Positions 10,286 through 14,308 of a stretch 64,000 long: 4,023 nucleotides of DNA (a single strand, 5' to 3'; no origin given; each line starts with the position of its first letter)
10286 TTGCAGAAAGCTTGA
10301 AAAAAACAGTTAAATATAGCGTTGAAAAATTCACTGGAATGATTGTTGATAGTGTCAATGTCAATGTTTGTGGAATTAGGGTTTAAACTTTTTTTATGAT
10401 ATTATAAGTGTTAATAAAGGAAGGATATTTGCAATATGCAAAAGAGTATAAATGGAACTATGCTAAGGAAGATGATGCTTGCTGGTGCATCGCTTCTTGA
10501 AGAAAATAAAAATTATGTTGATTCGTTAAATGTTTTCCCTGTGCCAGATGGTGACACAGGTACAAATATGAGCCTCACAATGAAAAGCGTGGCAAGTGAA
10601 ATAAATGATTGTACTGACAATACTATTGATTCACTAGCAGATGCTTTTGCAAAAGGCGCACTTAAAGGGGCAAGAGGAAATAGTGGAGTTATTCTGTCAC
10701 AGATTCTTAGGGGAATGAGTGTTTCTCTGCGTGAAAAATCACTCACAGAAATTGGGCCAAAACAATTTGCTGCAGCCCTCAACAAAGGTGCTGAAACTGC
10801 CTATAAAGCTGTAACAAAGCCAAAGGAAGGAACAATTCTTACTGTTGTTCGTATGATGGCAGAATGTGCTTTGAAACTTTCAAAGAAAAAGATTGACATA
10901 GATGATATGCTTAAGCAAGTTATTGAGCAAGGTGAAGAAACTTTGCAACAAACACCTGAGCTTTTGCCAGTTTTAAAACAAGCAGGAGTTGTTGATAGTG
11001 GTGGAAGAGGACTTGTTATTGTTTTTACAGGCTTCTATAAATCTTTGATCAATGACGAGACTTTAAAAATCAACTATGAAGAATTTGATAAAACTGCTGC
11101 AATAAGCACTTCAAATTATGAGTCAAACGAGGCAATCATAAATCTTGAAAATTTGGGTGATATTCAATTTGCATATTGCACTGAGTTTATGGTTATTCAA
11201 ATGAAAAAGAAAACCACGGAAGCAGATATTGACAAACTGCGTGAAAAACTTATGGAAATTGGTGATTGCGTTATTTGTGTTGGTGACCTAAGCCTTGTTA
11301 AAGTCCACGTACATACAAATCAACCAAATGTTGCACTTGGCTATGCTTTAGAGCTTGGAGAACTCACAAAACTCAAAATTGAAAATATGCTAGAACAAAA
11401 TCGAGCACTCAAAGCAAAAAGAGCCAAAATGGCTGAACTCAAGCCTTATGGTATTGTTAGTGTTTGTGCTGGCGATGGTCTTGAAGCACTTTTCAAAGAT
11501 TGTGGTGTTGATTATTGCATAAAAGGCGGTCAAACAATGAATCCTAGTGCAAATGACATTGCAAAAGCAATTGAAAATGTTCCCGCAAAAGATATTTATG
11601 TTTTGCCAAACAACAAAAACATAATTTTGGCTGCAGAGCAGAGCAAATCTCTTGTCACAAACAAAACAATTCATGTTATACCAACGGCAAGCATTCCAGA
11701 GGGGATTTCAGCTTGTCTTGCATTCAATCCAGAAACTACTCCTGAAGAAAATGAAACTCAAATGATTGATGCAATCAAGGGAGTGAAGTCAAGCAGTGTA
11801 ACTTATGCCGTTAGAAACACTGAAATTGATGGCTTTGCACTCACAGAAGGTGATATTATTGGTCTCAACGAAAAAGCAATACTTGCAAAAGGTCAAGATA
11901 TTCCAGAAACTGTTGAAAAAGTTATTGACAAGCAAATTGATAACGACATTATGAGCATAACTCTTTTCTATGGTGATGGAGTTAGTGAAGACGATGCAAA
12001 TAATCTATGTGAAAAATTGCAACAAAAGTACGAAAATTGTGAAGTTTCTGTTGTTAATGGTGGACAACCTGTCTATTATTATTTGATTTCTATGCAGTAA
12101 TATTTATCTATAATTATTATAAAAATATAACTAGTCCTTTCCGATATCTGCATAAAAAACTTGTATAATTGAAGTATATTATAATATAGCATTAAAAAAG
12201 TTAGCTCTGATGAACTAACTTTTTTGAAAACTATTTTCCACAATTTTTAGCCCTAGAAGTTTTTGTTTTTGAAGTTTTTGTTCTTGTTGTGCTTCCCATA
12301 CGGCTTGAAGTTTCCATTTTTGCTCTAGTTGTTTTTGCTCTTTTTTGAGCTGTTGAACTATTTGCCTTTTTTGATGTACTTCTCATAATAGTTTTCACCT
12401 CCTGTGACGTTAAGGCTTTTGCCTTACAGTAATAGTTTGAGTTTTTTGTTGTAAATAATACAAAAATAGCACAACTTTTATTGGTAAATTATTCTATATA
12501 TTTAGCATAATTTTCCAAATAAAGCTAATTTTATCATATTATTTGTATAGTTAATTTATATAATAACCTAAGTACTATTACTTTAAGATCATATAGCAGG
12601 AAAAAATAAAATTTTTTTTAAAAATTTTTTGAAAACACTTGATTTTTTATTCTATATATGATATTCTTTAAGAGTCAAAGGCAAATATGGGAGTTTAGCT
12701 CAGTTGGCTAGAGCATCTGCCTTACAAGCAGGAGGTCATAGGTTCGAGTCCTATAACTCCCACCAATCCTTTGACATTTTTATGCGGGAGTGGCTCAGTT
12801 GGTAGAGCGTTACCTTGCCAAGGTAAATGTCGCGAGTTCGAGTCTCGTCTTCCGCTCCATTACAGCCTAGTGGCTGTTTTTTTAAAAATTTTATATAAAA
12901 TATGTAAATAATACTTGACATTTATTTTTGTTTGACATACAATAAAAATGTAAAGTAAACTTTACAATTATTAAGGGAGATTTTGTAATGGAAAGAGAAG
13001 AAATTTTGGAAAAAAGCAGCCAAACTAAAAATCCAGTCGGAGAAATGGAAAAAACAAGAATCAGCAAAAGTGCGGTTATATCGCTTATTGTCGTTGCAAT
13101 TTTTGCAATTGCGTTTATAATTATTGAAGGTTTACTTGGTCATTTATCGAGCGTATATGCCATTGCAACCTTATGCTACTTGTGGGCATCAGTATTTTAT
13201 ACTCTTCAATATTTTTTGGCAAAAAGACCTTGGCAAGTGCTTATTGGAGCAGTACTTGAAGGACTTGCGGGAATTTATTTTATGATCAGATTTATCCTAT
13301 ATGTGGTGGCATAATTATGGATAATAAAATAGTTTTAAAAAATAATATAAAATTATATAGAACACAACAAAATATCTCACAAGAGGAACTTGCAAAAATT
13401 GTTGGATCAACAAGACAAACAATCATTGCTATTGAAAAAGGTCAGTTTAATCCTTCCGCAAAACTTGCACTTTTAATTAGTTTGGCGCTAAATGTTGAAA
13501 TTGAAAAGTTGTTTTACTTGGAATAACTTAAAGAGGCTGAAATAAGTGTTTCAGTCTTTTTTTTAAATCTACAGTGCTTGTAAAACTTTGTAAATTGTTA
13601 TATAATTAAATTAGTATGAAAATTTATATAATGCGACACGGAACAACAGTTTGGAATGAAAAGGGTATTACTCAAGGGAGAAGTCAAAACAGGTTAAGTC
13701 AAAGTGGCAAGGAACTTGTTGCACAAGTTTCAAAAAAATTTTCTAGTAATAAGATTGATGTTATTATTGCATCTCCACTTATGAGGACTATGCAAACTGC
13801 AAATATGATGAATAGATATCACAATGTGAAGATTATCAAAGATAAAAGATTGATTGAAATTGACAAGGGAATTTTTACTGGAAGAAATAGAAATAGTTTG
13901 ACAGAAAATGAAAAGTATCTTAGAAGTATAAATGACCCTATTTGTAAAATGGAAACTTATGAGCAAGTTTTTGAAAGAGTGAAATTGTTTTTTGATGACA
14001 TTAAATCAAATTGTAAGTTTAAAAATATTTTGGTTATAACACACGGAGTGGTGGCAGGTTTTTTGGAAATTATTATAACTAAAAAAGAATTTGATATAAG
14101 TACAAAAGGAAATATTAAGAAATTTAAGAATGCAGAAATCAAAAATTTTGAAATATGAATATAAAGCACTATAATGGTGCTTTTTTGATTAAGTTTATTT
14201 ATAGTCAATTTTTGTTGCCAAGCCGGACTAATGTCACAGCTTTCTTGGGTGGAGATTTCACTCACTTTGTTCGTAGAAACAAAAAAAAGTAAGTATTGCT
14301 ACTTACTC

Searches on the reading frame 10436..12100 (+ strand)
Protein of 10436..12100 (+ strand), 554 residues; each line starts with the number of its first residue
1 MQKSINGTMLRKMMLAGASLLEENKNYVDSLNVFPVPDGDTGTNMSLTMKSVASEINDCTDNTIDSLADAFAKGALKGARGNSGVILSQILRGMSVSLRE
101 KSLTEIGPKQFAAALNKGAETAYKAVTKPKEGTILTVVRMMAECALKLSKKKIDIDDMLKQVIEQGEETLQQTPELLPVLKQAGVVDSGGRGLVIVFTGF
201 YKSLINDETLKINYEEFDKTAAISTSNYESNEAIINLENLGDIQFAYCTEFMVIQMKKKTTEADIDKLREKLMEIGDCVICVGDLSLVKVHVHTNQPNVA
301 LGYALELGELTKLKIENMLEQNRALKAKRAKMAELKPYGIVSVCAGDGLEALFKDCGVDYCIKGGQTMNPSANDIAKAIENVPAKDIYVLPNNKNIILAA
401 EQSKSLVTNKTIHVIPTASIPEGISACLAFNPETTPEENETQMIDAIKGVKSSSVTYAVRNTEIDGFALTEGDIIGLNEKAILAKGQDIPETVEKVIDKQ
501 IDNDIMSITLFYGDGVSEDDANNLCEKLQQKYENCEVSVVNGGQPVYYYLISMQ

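Call 10: find_related_loci(query=window:10436-12100:+, collection=genome_contigs, flank=10000)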
Query window:10436-12100:+ (554 aa) in genome_contigs; peptide patterns used: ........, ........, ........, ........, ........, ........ (x = any residue, [..] = any of these).
599 stretches matched a pattern (row limit reached: there are more); 586 encode a relative of the query (tblastn E <= 1e-3); the best 80 are kept; 80 distinct loci.
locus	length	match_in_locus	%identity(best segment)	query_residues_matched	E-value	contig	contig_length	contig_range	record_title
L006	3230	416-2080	90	1-554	0e+0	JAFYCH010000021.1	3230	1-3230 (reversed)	MAG: Clostridia bacterium isolate RGIG6960 Sheep_Rumen.Co__c654578, whole genome shotgun sequence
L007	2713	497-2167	86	1-554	0e+0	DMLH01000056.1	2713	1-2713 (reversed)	MAG TPA_asm: Clostridiales bacterium isolate UBA9845 contig_566594, whole genome shotgun sequence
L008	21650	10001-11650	70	1-554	0e+0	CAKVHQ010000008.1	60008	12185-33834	MAG: uncultured Clostridia bacterium isolate REFINED_METABAT215_TOP10_CONTIGS_1500_ASSEMBLY_K77_MERGED__Hadza_MoBio_hadz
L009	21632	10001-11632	65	1-553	0e+0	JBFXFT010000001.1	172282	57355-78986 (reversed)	MAG: Spirochaetales bacterium isolate CA_2019_TPIn_145 NODE_311_length_172282_cov_9.699225_TPIn, whole genome shotgun se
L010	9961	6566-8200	71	1-554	0e+0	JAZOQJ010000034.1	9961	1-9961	MAG: Clostridia bacterium isolate T1900045568_YK20190262.MAGScoT_cleanbin_000055 SGB_7953_k141_3741983, whole genome sho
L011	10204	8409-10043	63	1-554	0e+0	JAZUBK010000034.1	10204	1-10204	MAG: Clostridia bacterium isolate T1900045317_YK20190006.MAGScoT_cleanbin_000037 SGB_6316_k141_115364, whole genome shot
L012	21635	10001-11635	63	1-554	0e+0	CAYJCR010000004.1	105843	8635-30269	MAG TPA_asm: uncultured Lachnospiraceae bacterium isolate ERP122455_co2_184 genome assembly, contig: NODE_21_length_1058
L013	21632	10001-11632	62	1-554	0e+0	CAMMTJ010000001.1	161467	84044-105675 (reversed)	MAG: uncultured Firmicutes bacterium isolate ERR4968593_bin.22_MetaWRAP_v1.1_MAG genome assembly, contig: NODE_42_length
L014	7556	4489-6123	62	1-554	0e+0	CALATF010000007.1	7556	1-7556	MAG TPA_asm: uncultured Clostridia bacterium isolate SRR6425804_bin.130_CONCOCT_v1.1_MAG genome assembly, contig: ERZ176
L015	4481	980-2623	60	1-554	0e+0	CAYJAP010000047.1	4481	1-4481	MAG TPA_asm: uncultured Lachnospiraceae bacterium isolate ERP122455_co2_210 genome assembly, contig: NODE_8829_length_44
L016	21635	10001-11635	61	1-554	0e+0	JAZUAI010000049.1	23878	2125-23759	MAG: Clostridia bacterium isolate T1900045320_YK20190009.MAGScoT_cleanbin_000022 SGB_6350_k141_682530, whole genome shot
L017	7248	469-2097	61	1-554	0e+0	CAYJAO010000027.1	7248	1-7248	MAG TPA_asm: uncultured Lachnospiraceae bacterium isolate ERP122455_co2_253 genome assembly, contig: NODE_3481_length_72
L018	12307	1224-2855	60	1-554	0e+0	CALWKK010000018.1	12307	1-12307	MAG: uncultured Clostridia bacterium isolate BRZ_K__bin59 genome assembly, contig: BRZ_K__NODE_9799_length_12307_cov_5.4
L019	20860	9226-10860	60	1-554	0e+0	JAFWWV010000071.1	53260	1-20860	MAG: Clostridia bacterium isolate RGIG6143 Sheep_Rectum-1__c325069, whole genome shotgun sequence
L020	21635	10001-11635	60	3-554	0e+0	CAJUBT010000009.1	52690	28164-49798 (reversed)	MAG TPA_asm: uncultured Christensenella sp. isolate MGBC128010 genome assembly, contig: MGBC128010.9, whole genome shotg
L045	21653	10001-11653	71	1-554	0e+0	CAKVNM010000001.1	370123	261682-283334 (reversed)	MAG: uncultured Clostridia bacterium isolate REFINED_METABAT215_TOP10_CONTIGS_1500_ASSEMBLY_K77_MERGED__Nepal_MoBio_Fibe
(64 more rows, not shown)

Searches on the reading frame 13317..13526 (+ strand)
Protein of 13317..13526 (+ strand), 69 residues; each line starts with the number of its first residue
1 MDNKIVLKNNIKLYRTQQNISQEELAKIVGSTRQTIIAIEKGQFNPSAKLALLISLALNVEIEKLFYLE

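Call 54: find_encoding_contigs(protein=window:13317-13526:+, flank=10000, max_places=10)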
Protein window:13317-13526:+ (69 aa): 4 contigs read that carry it; 3 places shown.
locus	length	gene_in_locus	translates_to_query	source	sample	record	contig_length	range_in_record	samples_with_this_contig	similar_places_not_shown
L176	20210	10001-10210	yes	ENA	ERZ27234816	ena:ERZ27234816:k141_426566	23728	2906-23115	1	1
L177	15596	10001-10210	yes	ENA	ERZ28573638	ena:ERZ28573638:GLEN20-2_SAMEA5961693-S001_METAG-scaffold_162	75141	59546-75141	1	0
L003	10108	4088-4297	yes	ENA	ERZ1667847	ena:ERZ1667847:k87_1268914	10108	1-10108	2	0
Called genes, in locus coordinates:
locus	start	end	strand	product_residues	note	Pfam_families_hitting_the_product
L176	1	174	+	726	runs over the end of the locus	PF17764:PriA_3primeBD, PF00270:DEAD, PF04851:ResIII, PF18319:Zn_ribbon_PriA, PF00271:Helicase_C (weak), PF18074:PriA_C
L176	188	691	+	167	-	PF01327:Pep_deformylase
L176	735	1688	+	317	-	PF00551:Formyl_trans_N, PF02911:Formyl_trans_C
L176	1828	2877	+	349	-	PF04055:Radical_SAM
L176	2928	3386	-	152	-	-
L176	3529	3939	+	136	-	PF00293:NUDIX, PF14815:NUDIX_4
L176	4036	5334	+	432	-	PF05496:RuvB_N, PF00004:AAA, PF13173:AAA_14 (weak), PF16193:AAA_assoc_2, PF12002:MgsA_C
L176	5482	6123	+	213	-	PF00834:Ribul_P_3_epim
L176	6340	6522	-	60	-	PF00830:Ribosomal_L28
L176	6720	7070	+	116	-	PF03780:Asp23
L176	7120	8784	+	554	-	PF02734:Dak2, PF21645:FakA-like_M, PF13684:FakA-like_C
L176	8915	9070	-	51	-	-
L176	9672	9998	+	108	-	PF20040:DUF6442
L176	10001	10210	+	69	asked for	PF12844:HTH_19, PF01381:HTH_3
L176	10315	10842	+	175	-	PF00300:His_Phos_1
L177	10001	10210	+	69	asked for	PF12844:HTH_19, PF01381:HTH_3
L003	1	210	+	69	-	?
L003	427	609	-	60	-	PF00830:Ribosomal_L28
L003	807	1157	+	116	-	PF03780:Asp23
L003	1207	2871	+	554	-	PF02734:Dak2, PF21645:FakA-like_M, PF13684:FakA-like_C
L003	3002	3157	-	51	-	-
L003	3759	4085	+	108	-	PF20040:DUF6442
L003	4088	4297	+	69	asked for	PF12844:HTH_19, PF01381:HTH_3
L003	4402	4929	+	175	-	PF00300:His_Phos_1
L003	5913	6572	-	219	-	-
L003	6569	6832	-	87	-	-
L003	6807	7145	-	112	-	-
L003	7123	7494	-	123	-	-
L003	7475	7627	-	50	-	-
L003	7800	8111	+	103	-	PF01381:HTH_3, PF12844:HTH_19, PF13443:HTH_26, PF13560:HTH_31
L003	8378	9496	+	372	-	PF14659:Phage_int_SAM_3 (weak), PF00589:Phage_integrase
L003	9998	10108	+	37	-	?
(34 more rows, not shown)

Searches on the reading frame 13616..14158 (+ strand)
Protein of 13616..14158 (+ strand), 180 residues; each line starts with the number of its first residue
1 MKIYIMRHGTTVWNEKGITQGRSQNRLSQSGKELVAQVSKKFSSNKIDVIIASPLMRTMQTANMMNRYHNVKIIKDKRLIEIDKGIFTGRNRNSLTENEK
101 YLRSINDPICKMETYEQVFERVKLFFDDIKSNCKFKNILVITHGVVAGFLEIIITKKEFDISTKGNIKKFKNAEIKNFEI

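Call 8: find_encoding_contigs(protein=window:13616-14158:+, flank=10000, max_places=10)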
Protein window:13616-14158:+ (180 aa): 1 contig read that carries it; 1 place shown.
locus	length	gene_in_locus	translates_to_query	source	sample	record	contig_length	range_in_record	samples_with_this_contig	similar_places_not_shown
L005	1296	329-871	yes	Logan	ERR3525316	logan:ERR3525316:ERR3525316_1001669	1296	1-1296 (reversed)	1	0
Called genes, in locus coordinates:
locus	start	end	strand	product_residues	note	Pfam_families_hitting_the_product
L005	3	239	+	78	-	?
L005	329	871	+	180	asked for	PF00300:His_Phos_1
